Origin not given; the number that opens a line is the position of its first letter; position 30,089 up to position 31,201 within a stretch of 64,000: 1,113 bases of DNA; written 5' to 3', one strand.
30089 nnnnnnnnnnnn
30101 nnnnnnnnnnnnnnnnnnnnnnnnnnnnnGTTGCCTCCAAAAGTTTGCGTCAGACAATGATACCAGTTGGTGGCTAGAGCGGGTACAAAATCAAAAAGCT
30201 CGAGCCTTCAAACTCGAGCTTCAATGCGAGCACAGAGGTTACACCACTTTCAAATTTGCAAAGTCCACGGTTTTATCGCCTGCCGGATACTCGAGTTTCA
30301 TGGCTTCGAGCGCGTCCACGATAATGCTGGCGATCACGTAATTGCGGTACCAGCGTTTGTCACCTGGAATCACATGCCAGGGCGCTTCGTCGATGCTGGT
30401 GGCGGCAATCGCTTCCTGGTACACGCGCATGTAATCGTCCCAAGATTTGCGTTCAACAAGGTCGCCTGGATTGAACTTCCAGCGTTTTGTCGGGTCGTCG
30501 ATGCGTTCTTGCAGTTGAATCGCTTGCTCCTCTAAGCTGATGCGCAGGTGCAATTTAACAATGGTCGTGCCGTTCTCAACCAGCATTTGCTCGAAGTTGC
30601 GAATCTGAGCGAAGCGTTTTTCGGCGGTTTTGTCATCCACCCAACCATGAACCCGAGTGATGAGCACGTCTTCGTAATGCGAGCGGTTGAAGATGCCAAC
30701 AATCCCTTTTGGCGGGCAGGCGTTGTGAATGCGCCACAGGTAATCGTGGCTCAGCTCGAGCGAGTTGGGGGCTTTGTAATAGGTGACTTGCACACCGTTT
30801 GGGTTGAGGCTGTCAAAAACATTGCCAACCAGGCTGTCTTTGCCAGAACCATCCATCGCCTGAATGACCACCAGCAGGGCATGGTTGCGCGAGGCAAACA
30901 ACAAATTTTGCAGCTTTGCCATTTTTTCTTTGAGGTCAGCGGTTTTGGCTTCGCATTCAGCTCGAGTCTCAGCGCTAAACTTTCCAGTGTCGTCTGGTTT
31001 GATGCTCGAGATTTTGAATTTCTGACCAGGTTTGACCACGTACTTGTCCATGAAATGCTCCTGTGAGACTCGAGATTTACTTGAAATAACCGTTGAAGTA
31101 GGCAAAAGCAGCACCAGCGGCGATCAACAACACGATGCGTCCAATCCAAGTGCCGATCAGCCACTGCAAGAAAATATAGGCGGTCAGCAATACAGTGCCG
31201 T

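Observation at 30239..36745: Five-gene vWA / Zn-ribbon-FHA / pseudokinase-PP2C / Zn-ribbon-Ser-Thr kinase / PPK2 operon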

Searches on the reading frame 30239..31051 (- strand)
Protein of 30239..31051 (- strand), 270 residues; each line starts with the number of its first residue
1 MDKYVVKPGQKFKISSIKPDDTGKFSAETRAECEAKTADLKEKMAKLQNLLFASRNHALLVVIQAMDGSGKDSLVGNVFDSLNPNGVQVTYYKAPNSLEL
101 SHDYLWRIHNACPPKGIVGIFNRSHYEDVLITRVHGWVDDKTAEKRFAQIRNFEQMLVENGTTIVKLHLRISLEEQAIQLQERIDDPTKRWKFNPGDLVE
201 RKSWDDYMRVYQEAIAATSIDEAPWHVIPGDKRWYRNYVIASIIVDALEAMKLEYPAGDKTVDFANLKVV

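Call 5: search_protein_families(library=pfam, proteins=[window:30239-31051:-], max_evalue=0.01)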
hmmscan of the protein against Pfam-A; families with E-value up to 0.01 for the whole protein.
window:30239-31051:- (270 aa): 1 family
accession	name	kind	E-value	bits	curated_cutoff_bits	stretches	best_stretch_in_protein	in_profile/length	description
PF03976.20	PPK2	-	2.8e-68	230.4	22.3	1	30-253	4-226/229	Polyphosphate kinase 2 (PPK2)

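Call 19: search_protein_families(library=padloc, proteins=[window:30239-31051:-], max_evalue=0.01)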
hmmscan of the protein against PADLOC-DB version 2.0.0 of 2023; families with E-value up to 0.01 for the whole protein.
window:30239-31051:- (270 aa): 0 families

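Call 20: search_solved_structures(query=window:30239-31051:-, max_evalue=1e-10)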
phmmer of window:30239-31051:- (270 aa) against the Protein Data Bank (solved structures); distinct sequences matched with E-value up to 1e-10: 18.
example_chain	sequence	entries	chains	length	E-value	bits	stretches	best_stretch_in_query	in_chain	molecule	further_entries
6aqe_A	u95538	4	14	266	2.1e-82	279.7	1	2-259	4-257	molecule A | PPK2 domain-containing protein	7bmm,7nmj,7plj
5lc9_A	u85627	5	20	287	4.2e-81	275.4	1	1-259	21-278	Polyphosphate:AMP phosphotransferase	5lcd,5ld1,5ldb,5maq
5o6k_A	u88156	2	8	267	1.6e-80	273.5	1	1-259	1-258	Polyphosphate:AMP phosphotransferase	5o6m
3rhf_A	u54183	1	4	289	9.7e-73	248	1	5-262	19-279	Putative polyphosphate kinase 2 family protein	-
6an9_A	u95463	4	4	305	7.7e-64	218.8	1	29-257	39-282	Polyphosphate:AMP phosphotransferase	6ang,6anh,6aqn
6au0_A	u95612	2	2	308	8e-64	218.8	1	29-257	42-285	Polyphosphate:AMP phosphotransferase | PPK3 Class III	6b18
9igq_A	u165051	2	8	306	3.8e-62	213.3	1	11-260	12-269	Polyphosphate--nucleotide phosphotransferase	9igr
3czp_A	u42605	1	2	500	5.9e-56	193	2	39-251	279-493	Putative polyphosphate kinase 2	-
9gia_A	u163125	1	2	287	8.6e-31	110.5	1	27-255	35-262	Polyphosphate-AMP phosphotransferase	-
26ee_A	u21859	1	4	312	1.5e-28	103.1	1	31-251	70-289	polyphosphate kinase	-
9h8j_B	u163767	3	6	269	2.8e-27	99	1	40-244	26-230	Polyphosphate kinase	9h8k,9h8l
9gp9_A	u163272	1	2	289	3.6e-27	98.6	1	39-244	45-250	Polyphosphate kinase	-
5llf_A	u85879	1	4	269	8.7e-25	90.8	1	44-235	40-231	Polyphosphate kinase 2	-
5llb_C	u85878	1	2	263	4.1e-24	88.6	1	44-235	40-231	Polyphosphate kinase 2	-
5ll0_A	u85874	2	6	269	4.3e-24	88.5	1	44-235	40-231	Polyphosphate kinase 2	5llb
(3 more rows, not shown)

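Call 23: find_homologous_proteins(query=window:30239-31051:-, max_evalue=1e-60)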
Query window:30239-31051:- (270 aa): 7158 proteins with E <= 1e-60 among 8000 candidates; the best 120 are listed.
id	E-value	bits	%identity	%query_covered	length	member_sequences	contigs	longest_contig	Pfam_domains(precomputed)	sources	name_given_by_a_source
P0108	5.0e-180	615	100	100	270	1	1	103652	PF03976.21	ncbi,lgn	-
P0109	4.4e-165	566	91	100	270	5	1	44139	PF03976.21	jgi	jgi:PPK2 family polyphosphate:nucleotide phosphotransferase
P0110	1.1e-163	561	89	100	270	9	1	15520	PF03976.21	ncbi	-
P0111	2.8e-153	527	83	100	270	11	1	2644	PF03976.21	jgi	jgi:PPK2 family polyphosphate:nucleotide phosphotransferase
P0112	1.2e-150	518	81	100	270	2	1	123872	PF03976.21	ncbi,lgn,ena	-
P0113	5.0e-149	513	81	100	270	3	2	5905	PF03976.21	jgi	jgi:PPK2 family polyphosphate:nucleotide phosphotransferase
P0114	9.0e-149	512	81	100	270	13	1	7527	PF03976.21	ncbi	-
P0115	1.7e-146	505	79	100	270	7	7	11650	PF03976.21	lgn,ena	-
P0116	2.5e-131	455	72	100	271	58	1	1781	PF03976.21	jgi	jgi:PPK2 family polyphosphate:nucleotide phosphotransferase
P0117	4.7e-129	447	70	100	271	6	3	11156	PF03976.21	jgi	jgi:PPK2 family polyphosphate:nucleotide phosphotransferase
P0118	6.5e-126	437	69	100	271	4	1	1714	PF03976.21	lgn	-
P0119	3.6e-125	435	69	100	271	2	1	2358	PF03976.21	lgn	-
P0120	6.2e-125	434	71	100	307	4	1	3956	PF03976.21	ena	-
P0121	1.0e-124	433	70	100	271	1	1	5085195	PF03976.21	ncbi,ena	-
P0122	2.8e-124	432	67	100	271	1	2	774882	PF03976.21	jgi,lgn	jgi:PPK2 family polyphosphate:nucleotide phosphotransferase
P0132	3.9e-120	418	68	100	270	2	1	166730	PF03976.21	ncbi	-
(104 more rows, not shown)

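Call 24: find_encoding_contigs(protein=P0121, flank=10000, max_places=2)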
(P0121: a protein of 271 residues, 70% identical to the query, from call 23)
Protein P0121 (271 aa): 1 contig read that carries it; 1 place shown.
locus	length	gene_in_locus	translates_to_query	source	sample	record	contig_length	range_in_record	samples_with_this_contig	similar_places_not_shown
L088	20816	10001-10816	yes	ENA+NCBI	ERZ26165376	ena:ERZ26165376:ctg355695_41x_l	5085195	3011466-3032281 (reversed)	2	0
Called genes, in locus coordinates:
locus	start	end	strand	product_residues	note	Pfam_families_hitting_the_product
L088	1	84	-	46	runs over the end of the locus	-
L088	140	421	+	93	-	PF13788:DUF4180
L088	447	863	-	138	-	-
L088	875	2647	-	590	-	PF02771:Acyl-CoA_dh_N, PF02770:Acyl-CoA_dh_M, PF00441:Acyl-CoA_dh_1, PF22924:ACOX_C_alpha1 (weak), PF08028:Acyl-CoA_dh_2 (faint), PF12806:Acyl-CoA_dh_C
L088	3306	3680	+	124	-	-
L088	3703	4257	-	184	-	PF00929:RNase_T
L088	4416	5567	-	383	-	PF01266:DAO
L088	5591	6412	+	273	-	PF00149:Metallophos, PF12850:Metallophos_2 (weak)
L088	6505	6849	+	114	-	-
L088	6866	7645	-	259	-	PF00702:Hydrolase, PF12710:HAD (weak), PF13419:HAD_2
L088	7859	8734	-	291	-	PF01255:Prenyltransf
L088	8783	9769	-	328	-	PF17820:PDZ_6 (faint), PF00089:Trypsin (faint), PF13365:Trypsin_2, PF13180:PDZ_2 (weak)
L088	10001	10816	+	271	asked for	PF03976:PPK2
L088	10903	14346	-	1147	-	-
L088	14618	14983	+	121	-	PF01668:SmpB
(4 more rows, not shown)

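Call 25: find_encoding_contigs(protein=P0132, flank=10000, max_places=2)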
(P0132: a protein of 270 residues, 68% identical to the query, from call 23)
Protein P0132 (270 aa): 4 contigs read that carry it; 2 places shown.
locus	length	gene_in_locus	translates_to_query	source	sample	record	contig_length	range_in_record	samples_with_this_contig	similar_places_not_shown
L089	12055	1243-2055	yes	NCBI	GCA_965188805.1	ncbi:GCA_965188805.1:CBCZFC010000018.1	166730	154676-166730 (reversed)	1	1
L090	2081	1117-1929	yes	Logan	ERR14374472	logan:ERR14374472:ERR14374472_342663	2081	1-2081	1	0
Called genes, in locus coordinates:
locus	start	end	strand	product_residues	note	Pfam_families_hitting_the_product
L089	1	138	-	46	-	?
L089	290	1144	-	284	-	PF00800:PDT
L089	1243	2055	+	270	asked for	PF03976:PPK2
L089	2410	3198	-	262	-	PF00378:ECH_1, PF16113:ECH_2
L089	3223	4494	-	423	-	PF00672:HAMP, PF00512:HisKA, PF13581:HATPase_c_2, PF02518:HATPase_c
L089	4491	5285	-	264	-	PF00072:Response_reg, PF00486:Trans_reg_C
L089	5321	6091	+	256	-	PF00775:Dioxygenase_C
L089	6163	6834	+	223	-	-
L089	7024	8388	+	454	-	PF00875:DNA_photolyase, PF03441:FAD_binding_7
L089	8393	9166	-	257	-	PF02463:SMC_N (faint), PF13476:AAA_23 (weak), PF00005:ABC_tran, PF13304:AAA_21 (weak)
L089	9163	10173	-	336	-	PF01032:FecCD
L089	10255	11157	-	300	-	PF01497:Peripla_BP_2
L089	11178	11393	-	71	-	-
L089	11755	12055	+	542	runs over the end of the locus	PF13167:GTP-bdg_N, PF16360:GTP-bdg_M, PF01926:MMR_HSR1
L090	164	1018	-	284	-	PF00800:PDT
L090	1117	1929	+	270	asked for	PF03976:PPK2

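Call 35: search_protein_families(library=ncbifam, proteins=[window:30239-31051:-], max_evalue=0.001)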
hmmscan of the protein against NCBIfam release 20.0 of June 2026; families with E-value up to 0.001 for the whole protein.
window:30239-31051:- (270 aa): 5 families
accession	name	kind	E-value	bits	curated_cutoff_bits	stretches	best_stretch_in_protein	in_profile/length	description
TIGR03709.1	PPK2_rel_1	subfamily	1.3e-101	339.2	247.2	1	2-261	2-259/264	PPK2 family polyphosphate kinase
NF042973.1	ADPpolyPPhtase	equivalog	3.7e-78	262.6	450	1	2-260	4-272/285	ADP-polyphosphate phosphotransferase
TIGR03708.1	poly_P_AMP_trns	equivalog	7.2e-47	160.2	547.65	1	29-250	271-491/493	polyphosphate:AMP phosphotransferase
TIGR03707.1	PPK2_P_aer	equivalog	3e-42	144.9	301.8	1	30-243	4-217/230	polyphosphate kinase 2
NF050016.1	PolyPhAMPPhtase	equivalog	8.6e-39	133.4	800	1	20-248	243-469/472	polyphosphate:AMP phosphotransferase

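Call 54: list_cluster_members(proteins=[P0108, P0001, P0110])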
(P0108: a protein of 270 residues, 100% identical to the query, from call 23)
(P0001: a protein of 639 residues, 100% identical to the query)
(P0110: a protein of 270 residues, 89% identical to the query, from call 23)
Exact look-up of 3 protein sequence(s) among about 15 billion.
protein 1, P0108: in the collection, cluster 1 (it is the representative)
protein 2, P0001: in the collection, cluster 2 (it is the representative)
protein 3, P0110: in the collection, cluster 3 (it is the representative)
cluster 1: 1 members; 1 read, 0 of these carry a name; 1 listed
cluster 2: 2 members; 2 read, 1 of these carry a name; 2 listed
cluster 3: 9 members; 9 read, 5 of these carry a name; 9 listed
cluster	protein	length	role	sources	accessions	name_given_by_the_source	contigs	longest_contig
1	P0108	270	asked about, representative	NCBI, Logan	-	-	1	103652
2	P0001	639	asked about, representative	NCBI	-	-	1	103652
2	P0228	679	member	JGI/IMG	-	PPM family protein phosphatase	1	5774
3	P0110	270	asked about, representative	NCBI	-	-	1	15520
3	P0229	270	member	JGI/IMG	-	PPK2 family polyphosphate:nucleotide phosphotransferase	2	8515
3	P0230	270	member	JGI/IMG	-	PPK2 family polyphosphate:nucleotide phosphotransferase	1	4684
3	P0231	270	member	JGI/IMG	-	PPK2 family polyphosphate:nucleotide phosphotransferase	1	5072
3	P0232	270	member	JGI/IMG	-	PPK2 family polyphosphate:nucleotide phosphotransferase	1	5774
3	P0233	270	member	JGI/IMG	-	PPK2 family polyphosphate:nucleotide phosphotransferase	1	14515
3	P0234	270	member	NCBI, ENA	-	-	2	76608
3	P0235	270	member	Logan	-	-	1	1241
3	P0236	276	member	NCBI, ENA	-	-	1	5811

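Call 55: find_related_loci(query=window:30239-31051:-, collection=metagenome_contigs, flank=8000)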
Query window:30239-31051:- (270 aa) in metagenome_contigs; peptide patterns used: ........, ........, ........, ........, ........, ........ (x = any residue, [..] = any of these).
600 stretches matched a pattern (row limit reached: there are more); 571 encode a relative of the query (tblastn E <= 1e-3); the best 80 are kept; 80 distinct loci.
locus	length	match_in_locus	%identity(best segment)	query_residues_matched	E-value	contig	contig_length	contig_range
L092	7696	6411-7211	49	1-263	1e-90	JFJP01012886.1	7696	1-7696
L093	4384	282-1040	51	2-257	2e-88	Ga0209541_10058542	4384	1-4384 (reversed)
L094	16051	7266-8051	49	1-263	9e-87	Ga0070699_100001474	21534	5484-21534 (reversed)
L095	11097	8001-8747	53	10-259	1e-86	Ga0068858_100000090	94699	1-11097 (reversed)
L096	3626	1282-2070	50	4-268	5e-87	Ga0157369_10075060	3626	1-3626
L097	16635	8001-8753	51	4-256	3e-86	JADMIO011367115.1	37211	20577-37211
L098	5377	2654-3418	50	1-256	6e-86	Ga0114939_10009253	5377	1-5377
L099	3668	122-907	48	1-263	4e-86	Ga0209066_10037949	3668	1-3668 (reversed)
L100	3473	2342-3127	48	1-263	2e-86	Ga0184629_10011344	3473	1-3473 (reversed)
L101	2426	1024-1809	48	1-263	2e-88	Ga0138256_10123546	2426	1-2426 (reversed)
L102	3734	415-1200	49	1-263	3e-86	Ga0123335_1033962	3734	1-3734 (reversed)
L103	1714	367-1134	48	1-257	3e-90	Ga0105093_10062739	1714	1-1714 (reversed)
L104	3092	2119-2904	48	1-261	2e-86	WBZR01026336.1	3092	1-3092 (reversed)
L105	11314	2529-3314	48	1-263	3e-85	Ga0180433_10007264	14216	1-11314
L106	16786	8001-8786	48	1-263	5e-85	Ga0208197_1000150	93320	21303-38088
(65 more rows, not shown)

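Call 57: find_encoding_contigs(protein=P0117, flank=8000, max_places=2)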
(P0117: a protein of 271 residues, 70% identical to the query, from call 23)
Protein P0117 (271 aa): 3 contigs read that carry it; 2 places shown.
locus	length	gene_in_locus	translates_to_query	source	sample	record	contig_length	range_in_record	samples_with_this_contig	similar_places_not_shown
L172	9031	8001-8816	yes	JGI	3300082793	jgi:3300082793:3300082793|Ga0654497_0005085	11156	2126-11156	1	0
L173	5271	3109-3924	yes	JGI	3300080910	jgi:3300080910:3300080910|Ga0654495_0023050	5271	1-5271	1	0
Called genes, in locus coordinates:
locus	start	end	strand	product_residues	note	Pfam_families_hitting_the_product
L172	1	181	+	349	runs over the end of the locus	PF10137:CAP12-PCTIR_TIR (weak)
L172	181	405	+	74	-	-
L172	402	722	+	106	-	PF04255:DUF433 (weak)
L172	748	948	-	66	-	-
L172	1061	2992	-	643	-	PF16177:ACAS_N, PF00501:AMP-binding, PF13193:AMP-binding_C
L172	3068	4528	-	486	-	PF00282:Pyridoxal_deC, PF01212:Beta_elim_lyase (weak)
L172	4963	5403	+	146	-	-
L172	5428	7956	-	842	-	PF18582:HZS_alpha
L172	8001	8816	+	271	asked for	PF03976:PPK2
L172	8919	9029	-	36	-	?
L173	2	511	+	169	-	?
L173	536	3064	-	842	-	PF18582:HZS_alpha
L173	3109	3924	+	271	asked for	PF03976:PPK2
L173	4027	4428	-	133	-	PF13279:4HBT_2, PF03061:4HBT (weak)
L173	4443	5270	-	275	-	PF00756:Esterase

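Call 58: find_encoding_contigs(protein=P0115, flank=8000, max_places=3)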
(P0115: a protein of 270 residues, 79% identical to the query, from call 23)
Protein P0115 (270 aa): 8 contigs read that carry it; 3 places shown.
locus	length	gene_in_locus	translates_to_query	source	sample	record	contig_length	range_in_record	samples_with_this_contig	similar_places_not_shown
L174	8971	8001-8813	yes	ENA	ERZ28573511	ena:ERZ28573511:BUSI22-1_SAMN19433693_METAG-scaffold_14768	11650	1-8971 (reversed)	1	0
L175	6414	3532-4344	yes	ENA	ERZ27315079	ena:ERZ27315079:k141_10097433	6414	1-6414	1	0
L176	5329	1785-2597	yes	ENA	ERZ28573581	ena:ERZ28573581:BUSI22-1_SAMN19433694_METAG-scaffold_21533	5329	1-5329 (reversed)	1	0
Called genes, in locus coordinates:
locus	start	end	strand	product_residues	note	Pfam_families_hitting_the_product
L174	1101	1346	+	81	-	-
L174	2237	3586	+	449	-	PF00092:VWA, PF13768:VWA_3, PF25106:VWA_4 (weak), PF13519:VWA_2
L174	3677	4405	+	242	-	PF13240:Zn_Ribbon_1 (weak), PF00498:FHA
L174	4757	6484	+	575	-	PF13672:PP2C_2, PF07228:SpoIIE (weak), PF00481:PP2C (weak)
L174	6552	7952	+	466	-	PF00069:Pkinase, PF07714:PK_Tyr_Ser-Thr, PF01636:APH (faint)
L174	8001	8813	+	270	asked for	PF03976:PPK2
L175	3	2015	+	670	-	?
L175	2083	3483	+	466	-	PF00069:Pkinase, PF07714:PK_Tyr_Ser-Thr, PF01636:APH (faint)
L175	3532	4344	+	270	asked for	PF03976:PPK2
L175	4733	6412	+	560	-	?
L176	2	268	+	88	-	?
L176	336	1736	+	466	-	PF00069:Pkinase, PF07714:PK_Tyr_Ser-Thr, PF01636:APH (faint)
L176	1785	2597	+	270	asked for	PF03976:PPK2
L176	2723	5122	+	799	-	PF01935:DUF87 (weak)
